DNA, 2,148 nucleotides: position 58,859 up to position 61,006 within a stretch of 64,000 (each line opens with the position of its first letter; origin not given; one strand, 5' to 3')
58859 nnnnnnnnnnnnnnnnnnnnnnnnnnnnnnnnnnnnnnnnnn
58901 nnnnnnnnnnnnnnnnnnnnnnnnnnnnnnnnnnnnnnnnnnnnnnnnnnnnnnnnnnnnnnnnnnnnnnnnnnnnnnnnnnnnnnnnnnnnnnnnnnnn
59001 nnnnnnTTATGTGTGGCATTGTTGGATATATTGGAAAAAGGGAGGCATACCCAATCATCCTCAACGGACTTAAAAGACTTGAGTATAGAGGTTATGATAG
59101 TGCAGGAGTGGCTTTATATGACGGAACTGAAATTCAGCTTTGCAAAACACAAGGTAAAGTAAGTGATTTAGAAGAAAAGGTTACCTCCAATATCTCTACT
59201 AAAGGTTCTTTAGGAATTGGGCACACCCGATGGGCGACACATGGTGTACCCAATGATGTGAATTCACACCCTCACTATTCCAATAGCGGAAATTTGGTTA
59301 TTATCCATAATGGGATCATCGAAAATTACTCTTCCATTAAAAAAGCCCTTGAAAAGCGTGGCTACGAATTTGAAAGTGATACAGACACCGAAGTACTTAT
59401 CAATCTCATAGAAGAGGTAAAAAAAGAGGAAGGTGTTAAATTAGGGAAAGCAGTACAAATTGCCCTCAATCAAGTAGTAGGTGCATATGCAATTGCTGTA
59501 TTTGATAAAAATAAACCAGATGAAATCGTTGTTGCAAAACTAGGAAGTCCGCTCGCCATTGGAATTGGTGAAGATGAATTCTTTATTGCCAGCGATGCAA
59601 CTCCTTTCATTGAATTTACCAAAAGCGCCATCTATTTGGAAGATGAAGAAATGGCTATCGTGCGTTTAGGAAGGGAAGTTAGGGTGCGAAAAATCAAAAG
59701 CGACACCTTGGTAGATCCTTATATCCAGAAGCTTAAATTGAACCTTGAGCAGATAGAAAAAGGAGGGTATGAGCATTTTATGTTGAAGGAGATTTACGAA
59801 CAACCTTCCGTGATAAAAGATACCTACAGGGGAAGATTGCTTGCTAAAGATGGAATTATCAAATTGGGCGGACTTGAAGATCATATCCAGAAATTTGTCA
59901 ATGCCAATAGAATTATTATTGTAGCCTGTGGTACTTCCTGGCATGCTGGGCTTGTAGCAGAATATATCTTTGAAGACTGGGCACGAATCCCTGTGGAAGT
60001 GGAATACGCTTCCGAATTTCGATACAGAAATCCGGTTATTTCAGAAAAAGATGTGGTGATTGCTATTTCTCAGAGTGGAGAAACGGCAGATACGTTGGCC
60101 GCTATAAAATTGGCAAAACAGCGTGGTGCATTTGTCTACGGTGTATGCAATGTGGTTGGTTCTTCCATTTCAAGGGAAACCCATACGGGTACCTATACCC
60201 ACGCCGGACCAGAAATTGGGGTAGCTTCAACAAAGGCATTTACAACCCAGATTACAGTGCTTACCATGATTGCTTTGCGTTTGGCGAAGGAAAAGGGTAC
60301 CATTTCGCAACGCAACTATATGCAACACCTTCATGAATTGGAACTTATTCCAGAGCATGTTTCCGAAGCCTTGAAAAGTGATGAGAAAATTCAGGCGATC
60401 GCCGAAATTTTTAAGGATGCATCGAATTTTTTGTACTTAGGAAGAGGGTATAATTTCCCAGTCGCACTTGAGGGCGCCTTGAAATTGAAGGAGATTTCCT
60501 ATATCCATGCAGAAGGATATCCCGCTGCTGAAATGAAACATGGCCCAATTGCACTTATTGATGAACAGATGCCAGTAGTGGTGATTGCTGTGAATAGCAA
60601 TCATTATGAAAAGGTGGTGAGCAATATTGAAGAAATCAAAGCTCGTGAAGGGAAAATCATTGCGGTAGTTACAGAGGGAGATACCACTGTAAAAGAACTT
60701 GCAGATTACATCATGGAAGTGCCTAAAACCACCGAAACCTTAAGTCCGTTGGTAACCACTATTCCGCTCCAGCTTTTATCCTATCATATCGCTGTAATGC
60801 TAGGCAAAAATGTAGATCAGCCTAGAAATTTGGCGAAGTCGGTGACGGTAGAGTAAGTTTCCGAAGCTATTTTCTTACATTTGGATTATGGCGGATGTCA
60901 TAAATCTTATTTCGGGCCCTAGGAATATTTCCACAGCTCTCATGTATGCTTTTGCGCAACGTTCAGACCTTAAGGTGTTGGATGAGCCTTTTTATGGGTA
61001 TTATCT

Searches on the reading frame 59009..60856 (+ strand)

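Call 98: search_protein_families(library=pfam, proteins=[window:59009-60856:+], max_evalue=0.00001)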
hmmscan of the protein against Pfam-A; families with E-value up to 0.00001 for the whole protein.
window:59009-60856:+ (615 aa): 3 families
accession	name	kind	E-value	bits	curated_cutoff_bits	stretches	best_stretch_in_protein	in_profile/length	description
PF01380.27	SIS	-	4.1e-65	217.9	25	2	296-423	2-130/131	SIS domain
PF13522.11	GATase_6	-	3.8e-23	82.4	27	1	60-195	4-129/130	Glutamine amidotransferase domain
PF13537.11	GATase_7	-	3.2e-15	56.6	25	1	84-198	11-119/123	Glutamine amidotransferase domain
